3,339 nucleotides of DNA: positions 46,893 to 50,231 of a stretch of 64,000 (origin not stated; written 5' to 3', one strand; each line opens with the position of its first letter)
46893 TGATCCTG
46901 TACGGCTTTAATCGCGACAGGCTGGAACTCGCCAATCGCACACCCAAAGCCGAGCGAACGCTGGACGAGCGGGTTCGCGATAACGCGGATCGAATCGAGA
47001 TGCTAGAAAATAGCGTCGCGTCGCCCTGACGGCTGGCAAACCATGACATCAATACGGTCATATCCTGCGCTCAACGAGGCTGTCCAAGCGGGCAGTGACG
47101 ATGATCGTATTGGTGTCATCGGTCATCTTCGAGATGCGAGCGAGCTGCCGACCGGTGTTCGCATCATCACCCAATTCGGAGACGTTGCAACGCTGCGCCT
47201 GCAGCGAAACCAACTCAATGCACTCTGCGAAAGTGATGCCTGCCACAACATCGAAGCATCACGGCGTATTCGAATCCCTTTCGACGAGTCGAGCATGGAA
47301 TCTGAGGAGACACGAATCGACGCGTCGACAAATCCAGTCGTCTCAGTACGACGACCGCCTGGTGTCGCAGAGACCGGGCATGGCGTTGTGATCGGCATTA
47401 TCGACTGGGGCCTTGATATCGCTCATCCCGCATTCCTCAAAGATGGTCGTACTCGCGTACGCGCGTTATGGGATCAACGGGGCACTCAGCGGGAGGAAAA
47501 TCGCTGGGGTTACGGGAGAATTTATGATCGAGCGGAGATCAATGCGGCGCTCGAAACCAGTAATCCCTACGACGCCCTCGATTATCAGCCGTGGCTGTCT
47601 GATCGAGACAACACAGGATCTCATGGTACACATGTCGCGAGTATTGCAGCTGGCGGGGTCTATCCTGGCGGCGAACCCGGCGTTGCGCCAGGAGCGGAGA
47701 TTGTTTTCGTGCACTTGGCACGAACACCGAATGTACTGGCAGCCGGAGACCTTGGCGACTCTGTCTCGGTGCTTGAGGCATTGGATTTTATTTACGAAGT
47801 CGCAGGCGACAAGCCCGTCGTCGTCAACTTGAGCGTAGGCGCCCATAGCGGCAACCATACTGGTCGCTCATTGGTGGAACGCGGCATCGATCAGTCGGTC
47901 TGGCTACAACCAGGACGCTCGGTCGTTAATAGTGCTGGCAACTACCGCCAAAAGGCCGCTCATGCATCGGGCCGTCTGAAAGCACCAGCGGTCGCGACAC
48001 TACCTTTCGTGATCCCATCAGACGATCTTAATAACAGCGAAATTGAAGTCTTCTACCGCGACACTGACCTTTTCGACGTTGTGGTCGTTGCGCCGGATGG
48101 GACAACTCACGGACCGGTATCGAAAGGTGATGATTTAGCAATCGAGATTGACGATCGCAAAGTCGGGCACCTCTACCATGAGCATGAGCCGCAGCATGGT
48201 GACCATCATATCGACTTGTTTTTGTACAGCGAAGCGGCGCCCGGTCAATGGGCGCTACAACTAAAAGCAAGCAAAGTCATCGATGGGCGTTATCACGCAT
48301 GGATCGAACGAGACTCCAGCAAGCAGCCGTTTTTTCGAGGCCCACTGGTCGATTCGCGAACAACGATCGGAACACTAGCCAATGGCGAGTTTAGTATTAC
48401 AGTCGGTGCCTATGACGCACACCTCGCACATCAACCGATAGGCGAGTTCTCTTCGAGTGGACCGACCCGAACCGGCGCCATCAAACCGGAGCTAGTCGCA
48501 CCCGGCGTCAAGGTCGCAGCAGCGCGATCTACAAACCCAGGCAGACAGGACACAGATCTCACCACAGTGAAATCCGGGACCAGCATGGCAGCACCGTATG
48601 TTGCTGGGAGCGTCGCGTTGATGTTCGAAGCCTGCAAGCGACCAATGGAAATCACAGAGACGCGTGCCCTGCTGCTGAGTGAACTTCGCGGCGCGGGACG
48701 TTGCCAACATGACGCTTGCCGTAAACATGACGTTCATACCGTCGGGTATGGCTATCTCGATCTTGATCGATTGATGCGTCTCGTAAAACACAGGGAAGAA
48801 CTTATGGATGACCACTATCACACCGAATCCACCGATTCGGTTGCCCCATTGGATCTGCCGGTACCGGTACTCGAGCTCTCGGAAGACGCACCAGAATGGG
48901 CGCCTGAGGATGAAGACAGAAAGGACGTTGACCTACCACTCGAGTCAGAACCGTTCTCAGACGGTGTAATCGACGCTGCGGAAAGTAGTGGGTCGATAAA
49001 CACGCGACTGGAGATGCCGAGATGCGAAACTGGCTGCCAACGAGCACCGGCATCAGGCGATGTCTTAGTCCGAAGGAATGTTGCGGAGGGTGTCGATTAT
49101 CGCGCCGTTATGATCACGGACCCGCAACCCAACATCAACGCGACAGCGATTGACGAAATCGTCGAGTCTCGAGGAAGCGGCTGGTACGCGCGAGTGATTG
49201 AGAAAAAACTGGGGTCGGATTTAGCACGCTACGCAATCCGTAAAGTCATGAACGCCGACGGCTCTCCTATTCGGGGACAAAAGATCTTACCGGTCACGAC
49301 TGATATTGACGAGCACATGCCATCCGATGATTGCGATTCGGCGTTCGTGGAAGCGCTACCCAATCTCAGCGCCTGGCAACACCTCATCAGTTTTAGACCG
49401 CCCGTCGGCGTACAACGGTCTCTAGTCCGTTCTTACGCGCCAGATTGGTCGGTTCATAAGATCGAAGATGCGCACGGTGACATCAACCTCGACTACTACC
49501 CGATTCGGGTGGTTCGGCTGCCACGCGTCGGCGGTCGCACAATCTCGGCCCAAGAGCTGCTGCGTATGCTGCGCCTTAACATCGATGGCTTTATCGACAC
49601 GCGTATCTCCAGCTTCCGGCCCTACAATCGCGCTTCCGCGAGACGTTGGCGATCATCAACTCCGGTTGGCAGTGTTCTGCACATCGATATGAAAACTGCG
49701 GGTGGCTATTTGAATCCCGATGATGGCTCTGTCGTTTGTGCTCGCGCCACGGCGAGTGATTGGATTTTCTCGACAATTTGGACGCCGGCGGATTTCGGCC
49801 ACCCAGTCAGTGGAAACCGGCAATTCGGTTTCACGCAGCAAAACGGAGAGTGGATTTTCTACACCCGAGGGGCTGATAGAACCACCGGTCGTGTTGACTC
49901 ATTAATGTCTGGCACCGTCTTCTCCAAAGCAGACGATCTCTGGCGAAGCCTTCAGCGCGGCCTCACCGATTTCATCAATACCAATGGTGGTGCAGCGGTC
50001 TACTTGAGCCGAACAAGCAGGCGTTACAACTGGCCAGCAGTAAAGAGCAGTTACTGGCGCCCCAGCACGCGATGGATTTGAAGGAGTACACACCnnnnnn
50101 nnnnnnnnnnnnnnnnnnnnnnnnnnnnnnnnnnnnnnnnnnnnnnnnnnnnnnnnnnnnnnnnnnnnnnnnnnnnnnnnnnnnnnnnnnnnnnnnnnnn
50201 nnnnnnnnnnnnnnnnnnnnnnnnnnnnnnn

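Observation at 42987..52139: Orphan LuxR-linked 8-gene operon: six unknown proteins plus a cytoplasmic S8 subtilase, an LCAT-like lipase and a paralogous-domain protein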

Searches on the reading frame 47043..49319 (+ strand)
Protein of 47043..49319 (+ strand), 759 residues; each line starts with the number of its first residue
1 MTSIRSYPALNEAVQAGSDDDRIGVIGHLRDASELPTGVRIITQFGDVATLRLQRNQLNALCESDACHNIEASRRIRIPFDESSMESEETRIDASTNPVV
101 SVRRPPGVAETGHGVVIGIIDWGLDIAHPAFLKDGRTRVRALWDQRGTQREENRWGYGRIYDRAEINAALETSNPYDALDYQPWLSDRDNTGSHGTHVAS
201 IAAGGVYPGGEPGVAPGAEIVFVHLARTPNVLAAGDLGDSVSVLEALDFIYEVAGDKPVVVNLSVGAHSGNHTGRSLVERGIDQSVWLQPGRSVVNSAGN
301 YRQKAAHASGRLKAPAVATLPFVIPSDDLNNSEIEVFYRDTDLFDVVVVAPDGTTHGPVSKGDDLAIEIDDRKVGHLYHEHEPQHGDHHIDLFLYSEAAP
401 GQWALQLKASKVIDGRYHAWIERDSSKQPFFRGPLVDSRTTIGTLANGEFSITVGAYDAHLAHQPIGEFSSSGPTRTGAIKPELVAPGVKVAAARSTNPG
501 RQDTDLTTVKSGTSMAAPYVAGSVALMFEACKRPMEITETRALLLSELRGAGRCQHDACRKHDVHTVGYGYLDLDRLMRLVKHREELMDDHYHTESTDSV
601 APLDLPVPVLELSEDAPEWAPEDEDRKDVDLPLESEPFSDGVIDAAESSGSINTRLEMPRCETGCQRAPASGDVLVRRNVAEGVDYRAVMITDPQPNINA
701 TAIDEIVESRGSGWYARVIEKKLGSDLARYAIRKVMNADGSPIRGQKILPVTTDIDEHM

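Call 81: search_solved_structures(query=window:47043-49319:+, max_evalue=0.00001, show_alignments=1)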
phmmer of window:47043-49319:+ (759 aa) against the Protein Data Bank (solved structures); distinct sequences matched with E-value up to 0.00001: 16.
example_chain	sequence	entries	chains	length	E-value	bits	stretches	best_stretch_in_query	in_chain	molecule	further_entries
4i0w_B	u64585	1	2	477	7.7e-35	123.8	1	111-593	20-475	Protease CspB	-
9sj6_C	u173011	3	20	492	6.9e-29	104.1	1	110-575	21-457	Subtilisin-like serine germination related protease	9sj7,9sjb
6mw4_A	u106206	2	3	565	4.2e-28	101.5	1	109-593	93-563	Putative germination-specific protease | Germination-specific protease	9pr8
9pr8_A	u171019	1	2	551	8e-28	100.6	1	103-531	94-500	Germination-specific protease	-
9t7m_E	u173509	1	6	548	9.3e-28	100.4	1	103-530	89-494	Subtilisin-like serine germination related protease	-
9sj9_B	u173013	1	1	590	1.1e-27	100.1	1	103-530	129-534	Subtilisin-like serine germination related protease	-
9sj9_A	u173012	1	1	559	1.8e-27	99.5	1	109-538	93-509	S8 family peptidase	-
9pr9_A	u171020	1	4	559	3.2e-27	98.6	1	103-574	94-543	Germination-specific protease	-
9ues_B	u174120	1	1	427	9.2e-17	64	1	438-530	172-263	Subtilisin-like serine protease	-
3afg_A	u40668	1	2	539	2.7e-16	62.5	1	438-530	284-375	Subtilisin-like serine protease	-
1wmd_A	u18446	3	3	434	7.2e-11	44.6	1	441-580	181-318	protease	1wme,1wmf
5fax_A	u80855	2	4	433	4e-10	42.1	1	441-552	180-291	Subtilase SubHal from Bacillus halmapalus | Enzyme subtilase SubHal from Bacillus halmapalus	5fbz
3vta_A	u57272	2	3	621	4.2e-06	28.8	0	466-524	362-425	Cucumisin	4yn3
3i6s_A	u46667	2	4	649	6.2e-06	28.2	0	466-531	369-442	Subtilisin-like protease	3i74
7edd_A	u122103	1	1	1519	6.6e-06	28.2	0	111-303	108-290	C5a peptidase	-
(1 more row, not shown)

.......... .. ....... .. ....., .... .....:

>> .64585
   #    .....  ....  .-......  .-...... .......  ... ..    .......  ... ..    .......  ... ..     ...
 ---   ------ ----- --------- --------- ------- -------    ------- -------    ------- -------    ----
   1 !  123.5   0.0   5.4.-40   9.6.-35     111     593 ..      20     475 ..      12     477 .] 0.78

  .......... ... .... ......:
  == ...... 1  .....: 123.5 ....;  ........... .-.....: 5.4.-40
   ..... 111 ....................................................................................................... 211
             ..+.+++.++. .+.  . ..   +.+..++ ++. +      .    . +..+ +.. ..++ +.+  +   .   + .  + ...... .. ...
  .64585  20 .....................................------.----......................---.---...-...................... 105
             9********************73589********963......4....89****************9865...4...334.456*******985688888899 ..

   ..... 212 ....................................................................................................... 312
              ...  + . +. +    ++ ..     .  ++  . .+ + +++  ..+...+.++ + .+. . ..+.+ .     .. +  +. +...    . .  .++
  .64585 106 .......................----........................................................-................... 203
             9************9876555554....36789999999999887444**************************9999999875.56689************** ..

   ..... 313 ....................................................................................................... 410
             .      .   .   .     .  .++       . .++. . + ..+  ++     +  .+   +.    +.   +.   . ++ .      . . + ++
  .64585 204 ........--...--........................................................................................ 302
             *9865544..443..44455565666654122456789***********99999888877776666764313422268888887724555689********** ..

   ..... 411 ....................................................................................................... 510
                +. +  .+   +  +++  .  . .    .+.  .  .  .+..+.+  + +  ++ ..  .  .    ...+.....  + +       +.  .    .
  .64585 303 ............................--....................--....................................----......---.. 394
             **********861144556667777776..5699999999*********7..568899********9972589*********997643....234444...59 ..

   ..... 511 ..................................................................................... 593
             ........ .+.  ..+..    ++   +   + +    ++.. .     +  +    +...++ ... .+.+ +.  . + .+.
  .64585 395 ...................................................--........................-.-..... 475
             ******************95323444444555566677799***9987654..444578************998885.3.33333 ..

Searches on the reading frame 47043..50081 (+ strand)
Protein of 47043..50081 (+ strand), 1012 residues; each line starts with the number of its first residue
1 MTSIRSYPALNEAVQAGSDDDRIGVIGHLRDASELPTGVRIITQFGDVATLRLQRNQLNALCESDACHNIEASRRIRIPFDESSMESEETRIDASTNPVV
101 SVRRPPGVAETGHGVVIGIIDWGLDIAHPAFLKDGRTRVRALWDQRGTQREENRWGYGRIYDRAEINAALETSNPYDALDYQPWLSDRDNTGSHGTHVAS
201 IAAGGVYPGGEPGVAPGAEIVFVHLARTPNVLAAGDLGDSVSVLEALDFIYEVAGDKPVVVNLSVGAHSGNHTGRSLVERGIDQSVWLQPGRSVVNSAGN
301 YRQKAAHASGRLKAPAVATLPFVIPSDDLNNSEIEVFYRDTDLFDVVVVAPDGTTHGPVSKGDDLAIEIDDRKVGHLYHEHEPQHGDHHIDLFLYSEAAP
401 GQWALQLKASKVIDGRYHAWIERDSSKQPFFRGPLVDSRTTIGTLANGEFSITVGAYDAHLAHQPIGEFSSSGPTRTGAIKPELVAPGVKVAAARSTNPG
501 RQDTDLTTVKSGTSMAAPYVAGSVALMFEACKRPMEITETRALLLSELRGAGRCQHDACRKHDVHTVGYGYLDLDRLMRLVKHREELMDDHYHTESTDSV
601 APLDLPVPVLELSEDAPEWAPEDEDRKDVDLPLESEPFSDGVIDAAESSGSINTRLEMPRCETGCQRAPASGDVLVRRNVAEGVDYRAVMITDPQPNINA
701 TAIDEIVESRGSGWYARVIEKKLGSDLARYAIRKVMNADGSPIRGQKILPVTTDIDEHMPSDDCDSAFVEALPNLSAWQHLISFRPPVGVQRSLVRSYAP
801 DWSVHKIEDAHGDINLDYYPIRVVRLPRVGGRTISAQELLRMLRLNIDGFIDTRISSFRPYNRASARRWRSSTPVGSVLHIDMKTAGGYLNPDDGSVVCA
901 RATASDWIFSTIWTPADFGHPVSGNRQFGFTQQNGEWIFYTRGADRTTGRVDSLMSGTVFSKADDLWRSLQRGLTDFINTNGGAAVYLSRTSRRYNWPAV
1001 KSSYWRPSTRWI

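Call 3: search_protein_families(library=pfam, proteins=[window:47043-50081:+], max_evalue=0.1)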
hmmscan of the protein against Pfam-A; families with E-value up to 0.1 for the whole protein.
window:47043-50081:+ (1012 aa): 1 family
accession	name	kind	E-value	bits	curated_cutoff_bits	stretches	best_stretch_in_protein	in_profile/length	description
PF00082.27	Peptidase_S8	-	2.2e-32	113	21.8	2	439-556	161-274/288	Subtilase family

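Call 4: search_protein_families(library=padloc, proteins=[window:47043-50081:+], max_evalue=0.1)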
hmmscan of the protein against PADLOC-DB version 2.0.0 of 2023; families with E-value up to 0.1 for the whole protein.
window:47043-50081:+ (1012 aa): 7 families
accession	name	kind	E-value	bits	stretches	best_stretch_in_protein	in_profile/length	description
PDLC03014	subtilase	-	3.9e-25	87.2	2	242-545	153-372/391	-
PDLC02197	IetS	-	0.00013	18.4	1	461-544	440-527/749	-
PDLC02199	IetS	-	0.00022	17.5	1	450-550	497-602/826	-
PDLC02198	IetS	-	0.00059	15.9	1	462-527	465-545/795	-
PDLC02201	IetS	-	0.0036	13.6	1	467-570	437-544/781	-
PDLC04233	IetS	-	0.032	10.3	0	466-524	535-595/855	-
PDLC02200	IetS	-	0.055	9.6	1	450-550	444-552/780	-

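Call 5: search_protein_families(library=ncbifam, proteins=[window:47043-50081:+], max_evalue=0.1)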
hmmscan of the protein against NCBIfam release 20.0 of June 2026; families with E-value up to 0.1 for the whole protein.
window:47043-50081:+ (1012 aa): 6 families
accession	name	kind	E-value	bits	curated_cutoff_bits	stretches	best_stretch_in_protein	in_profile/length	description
NF040809.1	germ_prot_CspBA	exception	5.9e-39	133.5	1250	1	59-576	599-1093/1099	bifunctional germination protease/germinant receptor pseudoprotease CspBA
NF040808.2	CspC_non_triad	exception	2.2e-34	118.9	675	1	106-540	89-510/556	bile acid germinant receptor pseudoprotease CspC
TIGR03921.1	T7SS_mycosin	equivalog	6.6e-14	51.8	278.75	1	186-530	44-246/353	type VII secretion-associated serine protease mycosin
NF040553.1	SGO_0316_fam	subfamily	1.1e-08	33.3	1400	2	466-532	653-712/1486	SGO_0316/SGO_0317 family LPXTG-anchored serine peptidase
NF051851.1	AtpSerPepEprS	equivalog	0.00062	17.9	1700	1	508-579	298-364/988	autotransporter serine peptidase EprS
NF033595.1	denti_PrtP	equivalog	0.0014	17.4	300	1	485-527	415-456/606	dentilisin complex serine proteinase subunit PrtP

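Call 7: search_protein_families(library=phrogs, proteins=[window:47043-50081:+], max_evalue=0.1)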
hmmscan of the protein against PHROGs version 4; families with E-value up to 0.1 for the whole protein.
window:47043-50081:+ (1012 aa): 3 families
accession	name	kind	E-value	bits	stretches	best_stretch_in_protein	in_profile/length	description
phrog_3677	-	other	2.3e-27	96.3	1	110-604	592-871/1125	protease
phrog_3964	-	unknown function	3.9e-16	59.6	2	451-608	440-605/779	-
phrog_9158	-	unknown function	0.015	15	0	451-533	419-501/696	-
